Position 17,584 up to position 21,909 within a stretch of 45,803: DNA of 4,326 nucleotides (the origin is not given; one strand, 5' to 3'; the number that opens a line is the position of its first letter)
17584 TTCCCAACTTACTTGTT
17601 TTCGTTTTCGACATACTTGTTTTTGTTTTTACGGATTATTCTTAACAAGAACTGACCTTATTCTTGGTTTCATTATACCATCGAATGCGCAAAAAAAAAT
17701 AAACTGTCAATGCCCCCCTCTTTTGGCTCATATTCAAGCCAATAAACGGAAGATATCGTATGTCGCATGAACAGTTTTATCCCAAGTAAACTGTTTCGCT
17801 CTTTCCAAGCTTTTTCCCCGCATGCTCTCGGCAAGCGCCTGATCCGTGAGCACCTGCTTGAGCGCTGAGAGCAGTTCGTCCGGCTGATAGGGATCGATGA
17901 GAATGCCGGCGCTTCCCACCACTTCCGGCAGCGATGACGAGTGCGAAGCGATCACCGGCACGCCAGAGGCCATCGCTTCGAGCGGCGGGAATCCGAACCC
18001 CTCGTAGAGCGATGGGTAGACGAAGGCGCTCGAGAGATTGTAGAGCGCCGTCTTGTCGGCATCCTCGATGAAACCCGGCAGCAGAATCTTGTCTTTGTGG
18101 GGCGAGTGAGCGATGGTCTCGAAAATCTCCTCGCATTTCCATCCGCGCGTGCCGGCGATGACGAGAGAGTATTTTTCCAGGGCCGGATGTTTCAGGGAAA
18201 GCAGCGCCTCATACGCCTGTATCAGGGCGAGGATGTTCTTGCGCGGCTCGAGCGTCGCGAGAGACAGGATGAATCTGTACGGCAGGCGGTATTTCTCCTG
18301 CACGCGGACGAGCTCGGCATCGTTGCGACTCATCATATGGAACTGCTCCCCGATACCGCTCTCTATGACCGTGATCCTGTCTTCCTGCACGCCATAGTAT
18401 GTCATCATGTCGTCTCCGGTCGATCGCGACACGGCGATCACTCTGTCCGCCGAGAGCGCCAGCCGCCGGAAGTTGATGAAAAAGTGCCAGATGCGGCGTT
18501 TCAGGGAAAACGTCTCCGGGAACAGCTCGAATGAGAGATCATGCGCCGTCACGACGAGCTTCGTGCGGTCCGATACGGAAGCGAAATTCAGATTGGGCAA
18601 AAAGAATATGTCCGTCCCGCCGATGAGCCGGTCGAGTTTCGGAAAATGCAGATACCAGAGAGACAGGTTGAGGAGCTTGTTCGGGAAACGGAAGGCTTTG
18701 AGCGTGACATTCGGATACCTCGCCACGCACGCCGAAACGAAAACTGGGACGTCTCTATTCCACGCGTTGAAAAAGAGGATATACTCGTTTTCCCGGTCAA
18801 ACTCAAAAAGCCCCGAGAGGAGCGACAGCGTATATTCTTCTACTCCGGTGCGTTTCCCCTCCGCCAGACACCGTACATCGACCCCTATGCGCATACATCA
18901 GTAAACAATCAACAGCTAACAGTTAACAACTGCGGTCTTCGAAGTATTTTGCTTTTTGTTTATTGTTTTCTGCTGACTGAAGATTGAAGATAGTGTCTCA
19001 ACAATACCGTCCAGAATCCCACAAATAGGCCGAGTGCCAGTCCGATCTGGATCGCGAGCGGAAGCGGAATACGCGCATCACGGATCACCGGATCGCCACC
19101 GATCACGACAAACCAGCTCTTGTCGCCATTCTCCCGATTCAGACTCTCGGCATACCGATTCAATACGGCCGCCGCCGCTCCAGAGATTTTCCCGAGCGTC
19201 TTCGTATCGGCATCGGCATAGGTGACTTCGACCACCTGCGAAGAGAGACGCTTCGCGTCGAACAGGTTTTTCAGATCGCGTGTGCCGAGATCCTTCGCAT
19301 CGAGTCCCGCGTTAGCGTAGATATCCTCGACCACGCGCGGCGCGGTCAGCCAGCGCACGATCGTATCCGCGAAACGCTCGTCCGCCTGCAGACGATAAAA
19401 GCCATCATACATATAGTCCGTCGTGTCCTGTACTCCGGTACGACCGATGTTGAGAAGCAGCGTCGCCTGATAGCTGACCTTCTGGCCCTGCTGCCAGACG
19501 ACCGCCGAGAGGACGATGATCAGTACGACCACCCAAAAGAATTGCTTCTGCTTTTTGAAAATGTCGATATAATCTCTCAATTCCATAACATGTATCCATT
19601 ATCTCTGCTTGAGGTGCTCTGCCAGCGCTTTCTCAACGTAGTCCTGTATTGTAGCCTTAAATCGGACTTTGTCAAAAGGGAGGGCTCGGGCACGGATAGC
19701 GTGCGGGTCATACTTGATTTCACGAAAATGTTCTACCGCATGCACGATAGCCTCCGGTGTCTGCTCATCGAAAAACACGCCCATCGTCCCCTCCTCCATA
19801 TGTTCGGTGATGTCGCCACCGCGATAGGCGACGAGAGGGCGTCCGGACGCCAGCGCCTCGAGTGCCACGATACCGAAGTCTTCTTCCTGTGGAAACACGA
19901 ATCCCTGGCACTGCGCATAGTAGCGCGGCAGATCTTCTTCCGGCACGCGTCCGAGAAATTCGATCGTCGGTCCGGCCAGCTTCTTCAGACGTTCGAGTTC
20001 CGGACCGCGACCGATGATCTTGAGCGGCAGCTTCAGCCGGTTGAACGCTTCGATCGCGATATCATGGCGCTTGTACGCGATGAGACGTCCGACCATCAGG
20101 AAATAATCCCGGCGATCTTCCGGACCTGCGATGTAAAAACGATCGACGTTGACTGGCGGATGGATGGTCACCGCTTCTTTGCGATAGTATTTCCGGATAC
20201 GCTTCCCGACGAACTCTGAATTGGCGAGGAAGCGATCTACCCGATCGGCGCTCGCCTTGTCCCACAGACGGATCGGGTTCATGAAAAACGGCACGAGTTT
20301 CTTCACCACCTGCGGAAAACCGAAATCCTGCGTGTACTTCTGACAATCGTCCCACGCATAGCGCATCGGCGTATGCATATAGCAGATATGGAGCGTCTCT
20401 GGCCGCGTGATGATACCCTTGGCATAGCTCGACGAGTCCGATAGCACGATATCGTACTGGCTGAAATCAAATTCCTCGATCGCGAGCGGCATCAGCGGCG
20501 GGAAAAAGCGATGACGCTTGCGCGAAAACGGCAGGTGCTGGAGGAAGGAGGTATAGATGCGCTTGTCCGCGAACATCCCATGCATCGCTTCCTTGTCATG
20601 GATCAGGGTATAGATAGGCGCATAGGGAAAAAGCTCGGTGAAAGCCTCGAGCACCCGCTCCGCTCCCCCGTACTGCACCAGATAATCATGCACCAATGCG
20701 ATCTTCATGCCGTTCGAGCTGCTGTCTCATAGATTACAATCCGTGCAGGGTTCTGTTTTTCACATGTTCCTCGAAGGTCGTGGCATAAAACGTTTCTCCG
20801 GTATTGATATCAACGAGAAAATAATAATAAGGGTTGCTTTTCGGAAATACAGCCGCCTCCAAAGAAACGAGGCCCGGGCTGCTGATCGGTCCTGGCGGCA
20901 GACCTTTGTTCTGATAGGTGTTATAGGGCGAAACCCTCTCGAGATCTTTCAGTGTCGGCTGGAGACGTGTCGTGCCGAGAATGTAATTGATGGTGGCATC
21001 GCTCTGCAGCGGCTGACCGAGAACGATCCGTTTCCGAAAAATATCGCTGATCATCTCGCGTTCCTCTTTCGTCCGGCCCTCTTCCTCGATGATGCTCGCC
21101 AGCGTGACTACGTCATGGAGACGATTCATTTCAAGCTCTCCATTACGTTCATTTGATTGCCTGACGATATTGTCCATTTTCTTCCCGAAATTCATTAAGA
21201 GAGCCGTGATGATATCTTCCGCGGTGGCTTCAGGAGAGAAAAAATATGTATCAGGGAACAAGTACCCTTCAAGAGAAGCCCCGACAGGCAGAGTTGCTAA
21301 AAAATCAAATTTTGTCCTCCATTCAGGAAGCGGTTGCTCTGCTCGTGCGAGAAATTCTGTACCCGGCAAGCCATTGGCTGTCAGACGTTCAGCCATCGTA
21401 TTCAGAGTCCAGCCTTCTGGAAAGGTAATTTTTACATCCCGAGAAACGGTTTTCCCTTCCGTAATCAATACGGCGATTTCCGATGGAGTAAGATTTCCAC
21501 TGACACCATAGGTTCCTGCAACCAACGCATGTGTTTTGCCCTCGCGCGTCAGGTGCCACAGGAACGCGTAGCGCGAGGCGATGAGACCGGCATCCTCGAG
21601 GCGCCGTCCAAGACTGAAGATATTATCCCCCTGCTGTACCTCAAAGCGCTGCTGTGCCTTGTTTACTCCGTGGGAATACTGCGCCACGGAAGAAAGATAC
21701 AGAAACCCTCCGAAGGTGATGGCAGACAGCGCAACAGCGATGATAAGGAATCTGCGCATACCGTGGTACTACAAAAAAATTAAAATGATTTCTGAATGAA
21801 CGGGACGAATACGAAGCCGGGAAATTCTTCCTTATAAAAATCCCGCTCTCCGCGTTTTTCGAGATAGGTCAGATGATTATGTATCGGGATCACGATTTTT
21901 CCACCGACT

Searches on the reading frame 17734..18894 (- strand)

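Call 87: search_protein_families(library=pfam, proteins=[window:17734-18894:-], max_evalue=0.00001)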
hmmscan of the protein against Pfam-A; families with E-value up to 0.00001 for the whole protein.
window:17734-18894:- (386 aa): 5 families
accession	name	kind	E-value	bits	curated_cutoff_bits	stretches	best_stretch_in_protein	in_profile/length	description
PF00534.26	Glycos_transf_1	-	1e-30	107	26.4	1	203-359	12-166/172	Glycosyl transferases group 1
PF13692.12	Glyco_trans_1_4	-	8.9e-25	88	27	1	209-351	4-142/142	Glycosyl transferases group 1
PF13439.12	Glyco_transf_4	-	2.3e-13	50.9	28.5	1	17-181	3-166/170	Glycosyltransferase Family 4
PF20706.3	GT4-conflict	-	1.2e-11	44.7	26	1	143-327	141-321/385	Family 4 Glycosyltransferase in conflict systems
PF13579.12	Glyco_trans_4_4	-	8.2e-06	26.7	29.7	0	110-178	94-156/158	Glycosyl transferase 4-like domain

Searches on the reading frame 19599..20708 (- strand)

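Call 87: search_protein_families(library=pfam, proteins=[window:19599-20708:-], max_evalue=0.00001)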
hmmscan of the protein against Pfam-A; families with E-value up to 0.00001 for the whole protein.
window:19599-20708:- (369 aa): 3 families
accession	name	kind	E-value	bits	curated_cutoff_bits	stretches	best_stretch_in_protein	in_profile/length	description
PF00534.26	Glycos_transf_1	-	4.5e-26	91.9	26.4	1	197-336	12-163/172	Glycosyl transferases group 1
PF13692.12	Glyco_trans_1_4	-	6.4e-25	88.5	27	1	202-327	3-138/142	Glycosyl transferases group 1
PF13439.12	Glyco_transf_4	-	2.4e-08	34.6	28.5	1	51-190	39-170/170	Glycosyltransferase Family 4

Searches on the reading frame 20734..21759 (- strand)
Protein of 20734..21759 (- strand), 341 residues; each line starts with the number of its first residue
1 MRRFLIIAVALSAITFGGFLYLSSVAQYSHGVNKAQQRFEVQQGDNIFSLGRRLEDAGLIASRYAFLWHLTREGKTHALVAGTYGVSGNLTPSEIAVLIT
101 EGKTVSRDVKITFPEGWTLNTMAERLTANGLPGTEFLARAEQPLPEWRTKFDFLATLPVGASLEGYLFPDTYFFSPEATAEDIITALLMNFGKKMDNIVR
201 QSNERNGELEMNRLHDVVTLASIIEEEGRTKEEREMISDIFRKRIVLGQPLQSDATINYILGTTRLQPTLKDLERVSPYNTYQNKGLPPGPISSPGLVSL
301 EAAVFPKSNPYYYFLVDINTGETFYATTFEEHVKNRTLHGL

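Call 87: search_protein_families(library=pfam, proteins=[window:20734-21759:-], max_evalue=0.00001)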
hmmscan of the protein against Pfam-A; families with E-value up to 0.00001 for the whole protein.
window:20734-21759:- (341 aa): 1 family
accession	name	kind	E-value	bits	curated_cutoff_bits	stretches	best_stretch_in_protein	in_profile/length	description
PF02618.21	YceG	-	2.2e-73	247.5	32.4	1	39-336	1-273/275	YceG-like family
